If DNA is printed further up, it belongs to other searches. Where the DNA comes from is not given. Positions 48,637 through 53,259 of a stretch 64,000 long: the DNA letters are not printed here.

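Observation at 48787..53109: EccC/EssC ATPase with fused ubiquitin-like (YukD/EsaB-like) and FHA N-terminal domains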

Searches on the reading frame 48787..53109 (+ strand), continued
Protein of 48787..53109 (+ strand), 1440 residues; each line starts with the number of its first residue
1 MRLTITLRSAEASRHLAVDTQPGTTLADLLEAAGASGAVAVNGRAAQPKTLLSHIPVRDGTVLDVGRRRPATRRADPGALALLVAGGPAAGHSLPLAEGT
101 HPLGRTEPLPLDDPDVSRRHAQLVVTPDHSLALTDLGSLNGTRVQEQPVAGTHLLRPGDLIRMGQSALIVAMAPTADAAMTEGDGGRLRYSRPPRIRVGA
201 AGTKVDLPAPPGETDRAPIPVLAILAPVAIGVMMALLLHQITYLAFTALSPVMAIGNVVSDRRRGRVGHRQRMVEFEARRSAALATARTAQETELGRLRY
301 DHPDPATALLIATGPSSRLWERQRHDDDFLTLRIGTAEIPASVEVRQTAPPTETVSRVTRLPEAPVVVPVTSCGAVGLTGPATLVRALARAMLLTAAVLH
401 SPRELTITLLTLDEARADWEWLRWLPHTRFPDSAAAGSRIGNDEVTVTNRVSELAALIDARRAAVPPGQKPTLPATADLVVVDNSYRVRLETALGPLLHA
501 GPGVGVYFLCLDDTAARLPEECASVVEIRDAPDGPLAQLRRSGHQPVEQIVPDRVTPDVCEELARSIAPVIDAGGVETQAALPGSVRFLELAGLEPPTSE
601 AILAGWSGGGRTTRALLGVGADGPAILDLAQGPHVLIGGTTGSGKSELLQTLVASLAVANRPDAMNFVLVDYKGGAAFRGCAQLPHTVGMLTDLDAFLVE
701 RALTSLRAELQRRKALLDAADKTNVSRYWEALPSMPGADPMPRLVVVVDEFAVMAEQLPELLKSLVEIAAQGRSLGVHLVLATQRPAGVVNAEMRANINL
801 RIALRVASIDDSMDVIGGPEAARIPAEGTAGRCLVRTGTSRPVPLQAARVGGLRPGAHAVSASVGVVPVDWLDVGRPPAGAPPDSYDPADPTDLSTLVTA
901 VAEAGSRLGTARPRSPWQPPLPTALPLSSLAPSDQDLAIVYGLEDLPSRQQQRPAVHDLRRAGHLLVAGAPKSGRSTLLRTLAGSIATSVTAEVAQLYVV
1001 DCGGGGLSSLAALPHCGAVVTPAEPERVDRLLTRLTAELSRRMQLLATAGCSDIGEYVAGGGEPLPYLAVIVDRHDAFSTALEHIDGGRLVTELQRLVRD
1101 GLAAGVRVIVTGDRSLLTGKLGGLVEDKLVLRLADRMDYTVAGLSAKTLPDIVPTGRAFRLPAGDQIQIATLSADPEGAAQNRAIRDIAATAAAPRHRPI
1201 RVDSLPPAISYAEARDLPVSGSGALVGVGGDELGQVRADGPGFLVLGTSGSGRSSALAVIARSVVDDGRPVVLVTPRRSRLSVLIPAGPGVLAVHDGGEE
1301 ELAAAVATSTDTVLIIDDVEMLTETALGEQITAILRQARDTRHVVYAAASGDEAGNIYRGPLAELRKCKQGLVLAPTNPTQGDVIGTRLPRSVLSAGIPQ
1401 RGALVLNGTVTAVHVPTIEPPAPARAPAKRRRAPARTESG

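Call 53: get_annotated_region(hit=H18, flank=3500)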
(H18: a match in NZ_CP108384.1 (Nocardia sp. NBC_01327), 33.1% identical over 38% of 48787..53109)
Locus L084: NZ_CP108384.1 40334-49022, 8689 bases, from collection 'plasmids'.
description: Nocardia sp. NBC_01327 plasmid unnamed1, complete sequence
organism: Nocardia sp. NBC_01327 (NCBI taxid 2903593)
taxonomy: Bacteria; Actinomycetota; Actinomycetes; Mycobacteriales; Nocardiaceae; Nocardia; Nocardia sp. NBC 01327
host: -; source: -; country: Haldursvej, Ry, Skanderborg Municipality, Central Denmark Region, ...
typing (MOB-suite, as given by PLSDB): non-mobilizable
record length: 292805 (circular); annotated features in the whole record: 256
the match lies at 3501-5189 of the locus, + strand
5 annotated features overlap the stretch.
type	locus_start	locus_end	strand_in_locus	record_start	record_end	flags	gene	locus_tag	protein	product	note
CDS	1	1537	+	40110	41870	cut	eccA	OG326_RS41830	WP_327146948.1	type VII secretion AAA-ATPase EccA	GO:0009306 - protein secretion [Evidence IEA]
CDS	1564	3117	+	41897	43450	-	eccB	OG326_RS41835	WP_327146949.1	type VII secretion protein EccB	GO:0009306 - protein secretion [Evidence IEA]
CDS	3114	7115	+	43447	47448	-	eccCa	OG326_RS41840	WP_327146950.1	type VII secretion protein EccCa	GO:0009306 - protein secretion [Evidence IEA]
CDS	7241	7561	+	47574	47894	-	-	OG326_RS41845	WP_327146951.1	hypothetical protein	-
CDS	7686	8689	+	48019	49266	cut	-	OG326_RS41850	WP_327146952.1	PPE domain-containing protein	-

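Call 54: get_annotated_region(hit=H25, flank=3500)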
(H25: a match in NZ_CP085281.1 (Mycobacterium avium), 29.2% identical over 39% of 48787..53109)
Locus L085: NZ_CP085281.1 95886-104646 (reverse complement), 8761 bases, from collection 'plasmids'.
description: Mycobacterium avium subsp. hominissuis strain OCU859_P3-3s plasmid pP3-3a, complete sequence
organism: Mycobacterium avium (NCBI taxid 439334)
taxonomy: Bacteria; Actinomycetota; Actinomycetes; Mycobacteriales; Mycobacteriaceae; Mycobacterium; Mycobacterium avium
host: -; source: Homo sapiens,sputum; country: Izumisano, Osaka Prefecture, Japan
typing (MOB-suite, as given by PLSDB): mobilizable; relaxase MOBP
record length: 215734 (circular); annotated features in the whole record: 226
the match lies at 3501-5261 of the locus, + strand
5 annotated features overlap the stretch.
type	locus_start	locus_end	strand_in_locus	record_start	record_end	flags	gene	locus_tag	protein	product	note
CDS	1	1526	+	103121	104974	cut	eccA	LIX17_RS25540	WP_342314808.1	type VII secretion AAA-ATPase EccA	GO:0009306 - protein secretion [Evidence IEA]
CDS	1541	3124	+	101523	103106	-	eccB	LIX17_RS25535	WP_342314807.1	type VII secretion protein EccB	GO:0009306 - protein secretion [Evidence IEA]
CDS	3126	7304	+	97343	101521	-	eccCa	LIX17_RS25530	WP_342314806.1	type VII secretion protein EccCa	GO:0009306 - protein secretion [Evidence IEA]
CDS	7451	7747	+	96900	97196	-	-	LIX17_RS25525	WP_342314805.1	PE domain-containing protein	-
CDS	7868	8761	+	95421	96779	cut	-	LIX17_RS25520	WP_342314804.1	PPE family protein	-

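Call 55: get_annotated_region(hit=H28, flank=3500)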
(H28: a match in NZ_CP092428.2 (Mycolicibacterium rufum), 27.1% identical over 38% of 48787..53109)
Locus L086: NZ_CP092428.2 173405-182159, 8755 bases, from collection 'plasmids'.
description: Mycolicibacterium rufum strain JCM 16372 plasmid unnamed, complete sequence
organism: Mycolicibacterium rufum (NCBI taxid 318424)
taxonomy: Bacteria; Actinomycetota; Actinomycetes; Mycobacteriales; Mycobacteriaceae; Mycolicibacterium; Mycolicibacterium rufum
host: -; source: -; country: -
typing (MOB-suite, as given by PLSDB): mobilizable; relaxase MOBF
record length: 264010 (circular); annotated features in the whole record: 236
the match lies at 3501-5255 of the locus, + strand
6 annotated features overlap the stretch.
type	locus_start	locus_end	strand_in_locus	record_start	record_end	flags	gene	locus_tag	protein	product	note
CDS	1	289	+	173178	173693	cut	-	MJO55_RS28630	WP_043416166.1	hypothetical protein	-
CDS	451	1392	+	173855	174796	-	-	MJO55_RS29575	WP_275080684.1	C40 family peptidase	GO:0006508 - proteolysis [Evidence IEA]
CDS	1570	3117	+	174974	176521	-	eccB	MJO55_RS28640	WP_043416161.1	type VII secretion protein EccB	GO:0009306 - protein secretion [Evidence IEA]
CDS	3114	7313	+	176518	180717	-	-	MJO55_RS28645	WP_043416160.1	type VII secretion protein EccC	-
CDS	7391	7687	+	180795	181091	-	-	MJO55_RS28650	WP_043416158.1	PE family protein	-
CDS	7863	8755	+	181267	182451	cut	-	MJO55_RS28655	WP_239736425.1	PPE domain-containing protein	-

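Call 56: get_annotated_region(hit=H8, flank=3500)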
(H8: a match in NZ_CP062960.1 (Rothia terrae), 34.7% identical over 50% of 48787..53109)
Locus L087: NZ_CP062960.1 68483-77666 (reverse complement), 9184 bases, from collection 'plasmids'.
description: Rothia terrae strain KJZ-14 plasmid p1, complete sequence
organism: Rothia terrae (NCBI taxid 396015)
taxonomy: Bacteria; Actinomycetota; Actinomycetes; Micrococcales; Micrococcaceae; Rothia; Rothia terrae
host: -; source: culture,dirt; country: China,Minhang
typing (MOB-suite, as given by PLSDB): non-mobilizable
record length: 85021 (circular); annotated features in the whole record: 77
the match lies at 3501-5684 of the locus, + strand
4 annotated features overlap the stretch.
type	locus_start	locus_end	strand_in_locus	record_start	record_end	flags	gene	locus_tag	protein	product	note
CDS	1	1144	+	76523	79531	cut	-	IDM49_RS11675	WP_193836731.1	hypothetical protein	-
CDS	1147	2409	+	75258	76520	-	-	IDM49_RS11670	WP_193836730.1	hypothetical protein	-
CDS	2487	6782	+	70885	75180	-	-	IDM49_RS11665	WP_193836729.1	FtsK/SpoIIIE domain-containing protein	-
CDS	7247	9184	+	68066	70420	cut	-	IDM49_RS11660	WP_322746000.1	RHS repeat-associated core domain-containing protein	-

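Call 64: find_homologous_proteins(query=L060:9902-14398:+, max_evalue=1e-20)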
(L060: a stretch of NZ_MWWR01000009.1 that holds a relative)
Query L060:9902-14398:+ (1498 aa): 58 proteins with E <= 1e-20 among 8000 candidates.
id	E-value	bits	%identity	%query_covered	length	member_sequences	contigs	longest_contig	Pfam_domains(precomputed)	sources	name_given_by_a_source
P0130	0.0e+0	3351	99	100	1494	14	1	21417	PF01935.24,PF00005.34,PF13555.13,PF13401.13,PF01580.25,PF27394.1,PF25199.2,PF13191.13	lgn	-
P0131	0.0e+0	1955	58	100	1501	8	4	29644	PF13555.13,PF13401.13,PF01580.25,PF13191.13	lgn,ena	-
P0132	0.0e+0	1715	53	99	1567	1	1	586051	PF13555.13,PF13401.13,PF01580.25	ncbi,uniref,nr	ncbi:cell division protein FtsK [Bifidobacterium sp. LC6]|uniref:Cell division protein FtsK n=1 Tax=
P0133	0.0e+0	1708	52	99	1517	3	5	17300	PF13173.13,PF13604.13,PF13555.13,PF13401.13,PF01580.25,PF25199.2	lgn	-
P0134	0.0e+0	1696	53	99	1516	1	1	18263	PF13401.13,PF01580.25,PF25199.2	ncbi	-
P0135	0.0e+0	1687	52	99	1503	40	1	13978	PF13555.13,PF13401.13,PF01580.25,PF25199.2,PF13191.13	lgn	-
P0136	0.0e+0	1677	52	99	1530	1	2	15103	PF13555.13,PF13401.13,PF13238.13,PF01580.25,PF13191.13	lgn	-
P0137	0.0e+0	1672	51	99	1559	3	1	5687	PF13401.13,PF01580.25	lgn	-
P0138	0.0e+0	1656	51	99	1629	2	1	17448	PF13401.13,PF01580.25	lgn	-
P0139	0.0e+0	1648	51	99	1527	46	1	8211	PF13604.13,PF13555.13,PF13401.13,PF01580.25,PF25199.2,PF13191.13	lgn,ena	-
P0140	0.0e+0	1579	50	99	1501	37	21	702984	PF13555.13,PF13401.13,PF01580.25,PF13191.13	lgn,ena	-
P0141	0.0e+0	1577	50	99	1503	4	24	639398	PF13173.13,PF13604.13,PF13245.13,PF13555.13,PF13401.13,PF01580.25,PF25199.2,PF13191.13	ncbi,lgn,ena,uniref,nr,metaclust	ncbi:hypothetical protein HMPREF3152_06570 [Actinomyces sp. HMSC06A08]|uniref:Cell division protein 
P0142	0.0e+0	1526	48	99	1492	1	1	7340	PF13555.13,PF13401.13,PF01580.25,PF25199.2,PF13191.13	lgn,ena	-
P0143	0.0e+0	1466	46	99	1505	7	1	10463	PF13401.13,PF13238.13,PF01580.25,PF25199.2,PF13191.13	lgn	-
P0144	0.0e+0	1461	47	99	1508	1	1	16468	PF13401.13,PF01580.25,PF25199.2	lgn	-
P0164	4.5e-77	278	27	62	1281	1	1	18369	PF13245.13,PF13401.13,PF01580.25,PF13191.13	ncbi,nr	ncbi:MAG: type VII secretion protein EccCa [Actinomycetota bacterium]|nr:type VII secretion protein 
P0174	2.3e-68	249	28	64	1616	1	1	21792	PF01580.25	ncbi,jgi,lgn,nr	ncbi:MAG: type VII secretion protein EssC [Coriobacteriales bacterium]|jgi:S-DNA-T family DNA segreg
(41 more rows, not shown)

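Call 68: list_cluster_members(proteins=[P0132, P0141, P0174, P0010])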
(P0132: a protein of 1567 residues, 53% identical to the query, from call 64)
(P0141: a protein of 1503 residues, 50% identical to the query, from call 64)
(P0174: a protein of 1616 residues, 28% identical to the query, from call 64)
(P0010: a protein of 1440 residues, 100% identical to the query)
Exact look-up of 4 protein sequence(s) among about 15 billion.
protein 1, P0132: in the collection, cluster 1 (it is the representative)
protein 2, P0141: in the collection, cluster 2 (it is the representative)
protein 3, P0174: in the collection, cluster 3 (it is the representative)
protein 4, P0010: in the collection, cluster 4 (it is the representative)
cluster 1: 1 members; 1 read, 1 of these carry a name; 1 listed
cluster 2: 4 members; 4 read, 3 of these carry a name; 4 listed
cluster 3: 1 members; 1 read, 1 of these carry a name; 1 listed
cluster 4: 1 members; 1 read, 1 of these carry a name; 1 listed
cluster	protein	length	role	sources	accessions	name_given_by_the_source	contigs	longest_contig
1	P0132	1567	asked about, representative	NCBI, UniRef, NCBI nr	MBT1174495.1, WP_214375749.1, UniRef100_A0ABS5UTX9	cell division protein FtsK [Bifidobacterium sp. LC6] | Cell division protein FtsK n=1 Tax=Bifidobacterium colobi TaxID=2809026 ... | FtsK/SpoIIIE domain-containing protein [Bifidobacterium colobi]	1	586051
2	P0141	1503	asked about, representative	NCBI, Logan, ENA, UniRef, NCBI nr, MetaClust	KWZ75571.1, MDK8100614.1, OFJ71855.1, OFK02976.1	hypothetical protein HMPREF3152_06570 [Actinomyces sp. HMSC06A08] | Cell division protein FtsK n=2 Tax=Bacillati TaxID=1783272 RepID=A0A2I1IPH5_9ACTO | FtsK/SpoIIIE domain-containing protein [Winkia neuii]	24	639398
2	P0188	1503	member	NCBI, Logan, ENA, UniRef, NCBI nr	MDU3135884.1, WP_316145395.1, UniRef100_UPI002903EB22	MAG: FtsK/SpoIIIE domain-containing protein [Winkia neuii] | FtsK/SpoIIIE domain-containing protein n=1 Tax=Winkia neuii TaxID=33007 ... | FtsK/SpoIIIE domain-containing protein [Winkia neuii]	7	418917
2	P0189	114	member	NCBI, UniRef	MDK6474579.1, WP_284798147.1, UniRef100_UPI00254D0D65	FtsK/SpoIIIE domain-containing protein, partial [Aerococcus urinae] | FtsK/SpoIIIE domain-containing protein n=2 Tax=Bacillati TaxID=1783272 RepID=UPI00254D0D65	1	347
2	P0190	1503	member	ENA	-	-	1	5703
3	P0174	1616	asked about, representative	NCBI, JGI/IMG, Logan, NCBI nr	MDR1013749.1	MAG: type VII secretion protein EssC [Coriobacteriales bacterium] | S-DNA-T family DNA segregation ATPase FtsK/SpoIIIE | type VII secretion protein EssC [Coriobacteriales bacterium]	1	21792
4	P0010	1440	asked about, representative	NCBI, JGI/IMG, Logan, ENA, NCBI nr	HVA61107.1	MAG TPA: FtsK/SpoIIIE domain-containing protein [Mycobacteriales bacterium] | FtsK/SpoIIIE domain-containing protein [Mycobacteriales bacterium]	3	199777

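Call 94: search_protein_families(library=pfam, proteins=[L060:16557-18110:+, L060:18035-19699:+, L060:19696-20922:+, L057:14422-15261:+, L057:15905-17416:+, L057:17394-18686:+, L057:18683-19495:+, L057:19687-21069:+, L057:3808-9357:+], max_evalue=0.001)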
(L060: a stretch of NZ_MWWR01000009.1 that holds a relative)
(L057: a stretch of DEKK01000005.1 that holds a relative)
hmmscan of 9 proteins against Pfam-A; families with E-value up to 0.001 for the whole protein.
L060:16557-18110:+ (517 aa): 0 families

L060:18035-19699:+ (554 aa): 0 families

L060:19696-20922:+ (408 aa): 0 families

L057:14422-15261:+ (279 aa): 1 family
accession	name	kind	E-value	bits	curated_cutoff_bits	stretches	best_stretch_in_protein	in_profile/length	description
PF00498.31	FHA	-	7.4e-09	36.4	20.7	1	180-244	10-67/67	FHA domain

L057:15905-17416:+ (503 aa): 0 families

L057:17394-18686:+ (430 aa): 0 families

L057:18683-19495:+ (270 aa): 0 families

L057:19687-21069:+ (460 aa): 0 families

L057:3808-9357:+ (1849 aa): 2 families
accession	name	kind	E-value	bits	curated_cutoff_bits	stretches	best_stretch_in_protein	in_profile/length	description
PF19077.6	Big_13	-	2.1e-15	57.5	27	1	1303-1369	38-102/102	Bacterial Ig-like domain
PF13750.12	Big_3_3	-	2.7e-05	24.3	27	1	1451-1583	13-145/157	Bacterial Ig-like domain (group 3)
